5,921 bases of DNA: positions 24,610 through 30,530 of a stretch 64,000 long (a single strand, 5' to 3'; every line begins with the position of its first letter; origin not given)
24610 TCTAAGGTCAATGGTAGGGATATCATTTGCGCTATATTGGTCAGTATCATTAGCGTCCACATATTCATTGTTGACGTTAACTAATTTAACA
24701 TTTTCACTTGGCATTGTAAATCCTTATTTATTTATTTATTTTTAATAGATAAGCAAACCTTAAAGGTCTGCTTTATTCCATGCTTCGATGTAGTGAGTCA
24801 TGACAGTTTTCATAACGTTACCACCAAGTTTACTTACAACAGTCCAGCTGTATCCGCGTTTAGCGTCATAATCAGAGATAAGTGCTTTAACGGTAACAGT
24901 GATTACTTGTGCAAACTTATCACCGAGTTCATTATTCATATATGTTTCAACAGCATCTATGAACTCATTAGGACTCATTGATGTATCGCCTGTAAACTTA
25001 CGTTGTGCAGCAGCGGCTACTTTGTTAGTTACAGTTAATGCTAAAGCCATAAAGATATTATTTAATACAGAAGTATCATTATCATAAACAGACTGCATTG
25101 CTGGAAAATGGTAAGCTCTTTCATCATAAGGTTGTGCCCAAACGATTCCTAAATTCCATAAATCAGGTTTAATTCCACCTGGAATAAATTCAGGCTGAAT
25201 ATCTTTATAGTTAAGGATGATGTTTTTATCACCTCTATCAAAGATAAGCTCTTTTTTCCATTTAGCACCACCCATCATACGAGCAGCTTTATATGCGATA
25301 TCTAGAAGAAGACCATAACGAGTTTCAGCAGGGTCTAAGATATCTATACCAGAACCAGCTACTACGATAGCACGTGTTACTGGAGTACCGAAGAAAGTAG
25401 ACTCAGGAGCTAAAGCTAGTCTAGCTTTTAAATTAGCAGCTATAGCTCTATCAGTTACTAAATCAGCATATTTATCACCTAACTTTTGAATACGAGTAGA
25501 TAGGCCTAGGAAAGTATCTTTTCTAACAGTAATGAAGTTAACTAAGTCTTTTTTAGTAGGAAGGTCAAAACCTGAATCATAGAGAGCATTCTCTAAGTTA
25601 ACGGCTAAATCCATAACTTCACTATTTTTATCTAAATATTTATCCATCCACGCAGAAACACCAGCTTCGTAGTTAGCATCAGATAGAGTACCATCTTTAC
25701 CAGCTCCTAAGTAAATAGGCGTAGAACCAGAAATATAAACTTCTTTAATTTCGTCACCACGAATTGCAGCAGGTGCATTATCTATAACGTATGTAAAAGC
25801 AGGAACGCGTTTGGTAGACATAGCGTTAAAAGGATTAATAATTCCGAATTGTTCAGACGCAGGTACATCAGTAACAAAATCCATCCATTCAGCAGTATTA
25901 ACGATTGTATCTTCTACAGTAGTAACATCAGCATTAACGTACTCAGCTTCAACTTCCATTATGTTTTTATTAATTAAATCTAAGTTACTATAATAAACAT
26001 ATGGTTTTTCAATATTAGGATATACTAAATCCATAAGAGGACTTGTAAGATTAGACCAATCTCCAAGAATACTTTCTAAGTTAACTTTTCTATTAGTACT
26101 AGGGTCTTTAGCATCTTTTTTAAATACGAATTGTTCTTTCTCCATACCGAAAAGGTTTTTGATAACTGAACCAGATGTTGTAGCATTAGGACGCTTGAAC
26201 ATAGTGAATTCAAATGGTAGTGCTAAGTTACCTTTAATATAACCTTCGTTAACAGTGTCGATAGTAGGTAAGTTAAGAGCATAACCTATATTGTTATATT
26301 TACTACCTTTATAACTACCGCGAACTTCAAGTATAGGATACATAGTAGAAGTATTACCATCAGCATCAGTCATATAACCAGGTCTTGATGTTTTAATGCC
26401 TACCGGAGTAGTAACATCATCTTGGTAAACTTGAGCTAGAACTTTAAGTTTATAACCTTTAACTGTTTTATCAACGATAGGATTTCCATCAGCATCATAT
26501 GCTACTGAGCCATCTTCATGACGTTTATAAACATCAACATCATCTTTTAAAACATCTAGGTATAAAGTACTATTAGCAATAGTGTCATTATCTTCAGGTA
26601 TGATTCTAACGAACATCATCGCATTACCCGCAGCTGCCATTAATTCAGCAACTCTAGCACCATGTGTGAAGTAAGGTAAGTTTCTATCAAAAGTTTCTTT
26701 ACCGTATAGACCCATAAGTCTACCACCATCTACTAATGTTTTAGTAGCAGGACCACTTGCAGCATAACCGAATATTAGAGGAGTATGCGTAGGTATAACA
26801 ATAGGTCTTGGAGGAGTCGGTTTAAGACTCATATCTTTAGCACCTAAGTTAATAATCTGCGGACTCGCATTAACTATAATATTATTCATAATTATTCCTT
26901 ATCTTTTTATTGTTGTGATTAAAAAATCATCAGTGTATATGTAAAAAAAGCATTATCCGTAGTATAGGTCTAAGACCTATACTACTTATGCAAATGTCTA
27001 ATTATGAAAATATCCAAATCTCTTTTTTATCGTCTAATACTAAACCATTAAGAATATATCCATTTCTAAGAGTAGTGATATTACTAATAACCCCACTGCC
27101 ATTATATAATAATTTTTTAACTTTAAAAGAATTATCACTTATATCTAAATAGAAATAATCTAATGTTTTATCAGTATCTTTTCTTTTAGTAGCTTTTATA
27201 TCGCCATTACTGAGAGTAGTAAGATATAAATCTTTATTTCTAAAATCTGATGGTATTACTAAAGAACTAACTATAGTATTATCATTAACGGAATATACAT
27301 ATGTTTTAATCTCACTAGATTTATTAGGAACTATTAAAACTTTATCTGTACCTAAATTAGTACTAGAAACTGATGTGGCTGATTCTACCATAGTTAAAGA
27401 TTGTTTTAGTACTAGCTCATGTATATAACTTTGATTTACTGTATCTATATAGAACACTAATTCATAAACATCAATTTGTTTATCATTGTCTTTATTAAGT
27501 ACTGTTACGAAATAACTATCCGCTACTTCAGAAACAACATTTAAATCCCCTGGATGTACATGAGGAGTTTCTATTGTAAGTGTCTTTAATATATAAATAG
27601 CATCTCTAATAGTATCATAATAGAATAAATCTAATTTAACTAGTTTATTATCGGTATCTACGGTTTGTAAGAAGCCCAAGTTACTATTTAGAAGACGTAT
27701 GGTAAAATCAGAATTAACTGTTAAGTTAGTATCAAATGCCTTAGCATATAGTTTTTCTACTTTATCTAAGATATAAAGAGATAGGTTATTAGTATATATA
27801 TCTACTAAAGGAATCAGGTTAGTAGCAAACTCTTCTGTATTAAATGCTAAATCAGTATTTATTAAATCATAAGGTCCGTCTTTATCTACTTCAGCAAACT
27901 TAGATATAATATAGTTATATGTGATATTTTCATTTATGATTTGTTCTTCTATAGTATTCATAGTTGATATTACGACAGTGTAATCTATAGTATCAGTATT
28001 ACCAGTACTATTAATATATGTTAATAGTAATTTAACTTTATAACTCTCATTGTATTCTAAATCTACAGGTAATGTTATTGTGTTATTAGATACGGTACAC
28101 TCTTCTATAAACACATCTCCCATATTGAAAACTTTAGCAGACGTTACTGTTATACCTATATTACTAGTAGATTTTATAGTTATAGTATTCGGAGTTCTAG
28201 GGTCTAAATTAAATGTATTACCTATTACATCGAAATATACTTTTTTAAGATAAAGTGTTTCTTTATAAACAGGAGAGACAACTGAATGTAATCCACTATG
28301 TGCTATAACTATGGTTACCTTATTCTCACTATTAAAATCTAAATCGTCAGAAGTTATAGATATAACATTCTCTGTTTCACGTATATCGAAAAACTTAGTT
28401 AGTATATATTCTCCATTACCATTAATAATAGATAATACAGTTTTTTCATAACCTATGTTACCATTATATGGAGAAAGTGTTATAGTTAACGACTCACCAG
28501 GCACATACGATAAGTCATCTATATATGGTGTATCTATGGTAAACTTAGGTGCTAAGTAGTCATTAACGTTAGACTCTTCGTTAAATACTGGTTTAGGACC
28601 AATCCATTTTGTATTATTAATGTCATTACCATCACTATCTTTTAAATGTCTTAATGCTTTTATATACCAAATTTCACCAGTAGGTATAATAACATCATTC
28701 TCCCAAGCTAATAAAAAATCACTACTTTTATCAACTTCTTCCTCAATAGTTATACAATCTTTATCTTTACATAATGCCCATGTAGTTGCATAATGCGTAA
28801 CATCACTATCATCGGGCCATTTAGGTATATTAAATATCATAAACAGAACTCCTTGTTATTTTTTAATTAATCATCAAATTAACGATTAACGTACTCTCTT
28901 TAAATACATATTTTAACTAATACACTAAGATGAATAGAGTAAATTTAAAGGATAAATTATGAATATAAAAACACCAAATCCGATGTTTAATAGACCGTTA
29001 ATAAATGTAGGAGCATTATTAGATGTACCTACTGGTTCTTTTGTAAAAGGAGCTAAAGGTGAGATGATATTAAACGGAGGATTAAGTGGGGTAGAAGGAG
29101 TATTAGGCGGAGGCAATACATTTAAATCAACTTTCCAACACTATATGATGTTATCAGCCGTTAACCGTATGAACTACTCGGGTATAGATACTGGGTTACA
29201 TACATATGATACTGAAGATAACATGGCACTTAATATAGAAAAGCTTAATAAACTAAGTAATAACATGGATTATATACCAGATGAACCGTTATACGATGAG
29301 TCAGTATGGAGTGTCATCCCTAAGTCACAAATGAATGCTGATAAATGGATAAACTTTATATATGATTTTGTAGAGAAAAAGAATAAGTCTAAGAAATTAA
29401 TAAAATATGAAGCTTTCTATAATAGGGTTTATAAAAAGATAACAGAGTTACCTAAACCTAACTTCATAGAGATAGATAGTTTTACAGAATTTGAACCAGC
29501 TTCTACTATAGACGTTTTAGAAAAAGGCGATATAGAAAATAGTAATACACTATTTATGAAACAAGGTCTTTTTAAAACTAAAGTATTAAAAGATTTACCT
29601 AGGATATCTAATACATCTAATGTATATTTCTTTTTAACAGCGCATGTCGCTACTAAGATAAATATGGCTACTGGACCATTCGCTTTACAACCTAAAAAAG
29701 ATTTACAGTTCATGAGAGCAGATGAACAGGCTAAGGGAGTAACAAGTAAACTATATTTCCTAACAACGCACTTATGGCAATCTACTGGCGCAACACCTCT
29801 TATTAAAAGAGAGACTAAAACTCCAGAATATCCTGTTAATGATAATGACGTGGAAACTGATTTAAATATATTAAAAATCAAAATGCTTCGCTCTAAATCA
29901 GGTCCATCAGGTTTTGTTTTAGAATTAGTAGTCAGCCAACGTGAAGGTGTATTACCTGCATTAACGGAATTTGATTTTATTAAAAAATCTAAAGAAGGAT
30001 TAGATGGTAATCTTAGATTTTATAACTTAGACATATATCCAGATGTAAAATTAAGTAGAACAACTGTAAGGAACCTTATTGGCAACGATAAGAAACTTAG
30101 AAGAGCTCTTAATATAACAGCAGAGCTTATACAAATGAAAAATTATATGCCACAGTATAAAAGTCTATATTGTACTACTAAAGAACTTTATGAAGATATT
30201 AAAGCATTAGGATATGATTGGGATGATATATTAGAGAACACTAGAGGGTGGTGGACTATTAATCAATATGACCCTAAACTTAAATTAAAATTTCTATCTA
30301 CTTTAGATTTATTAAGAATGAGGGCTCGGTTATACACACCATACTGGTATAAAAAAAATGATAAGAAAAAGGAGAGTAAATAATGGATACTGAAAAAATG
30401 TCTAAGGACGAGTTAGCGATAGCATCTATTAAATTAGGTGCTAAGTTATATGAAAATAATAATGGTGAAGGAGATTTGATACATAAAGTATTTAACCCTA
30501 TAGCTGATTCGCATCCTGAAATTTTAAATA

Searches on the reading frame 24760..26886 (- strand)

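Call 12: search_protein_families(library=phrogs, proteins=[window:24760-26886:-], max_evalue=0.00001)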
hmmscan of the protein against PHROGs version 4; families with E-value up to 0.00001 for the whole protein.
window:24760-26886:- (708 aa): 1 family
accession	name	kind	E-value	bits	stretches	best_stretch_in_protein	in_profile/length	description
phrog_3242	-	tail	8.6e-153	511.3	1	3-707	4-688/692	tail sheath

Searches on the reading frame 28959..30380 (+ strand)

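Call 13: search_protein_families(library=phrogs, proteins=[window:28959-30380:+], max_evalue=0.00001)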
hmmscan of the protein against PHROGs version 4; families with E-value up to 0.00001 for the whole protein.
window:28959-30380:+ (474 aa): 1 family
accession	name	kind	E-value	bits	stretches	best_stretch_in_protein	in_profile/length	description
phrog_97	-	other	8.6e-30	105.4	1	11-466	46-348/506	UvsX-like recombinase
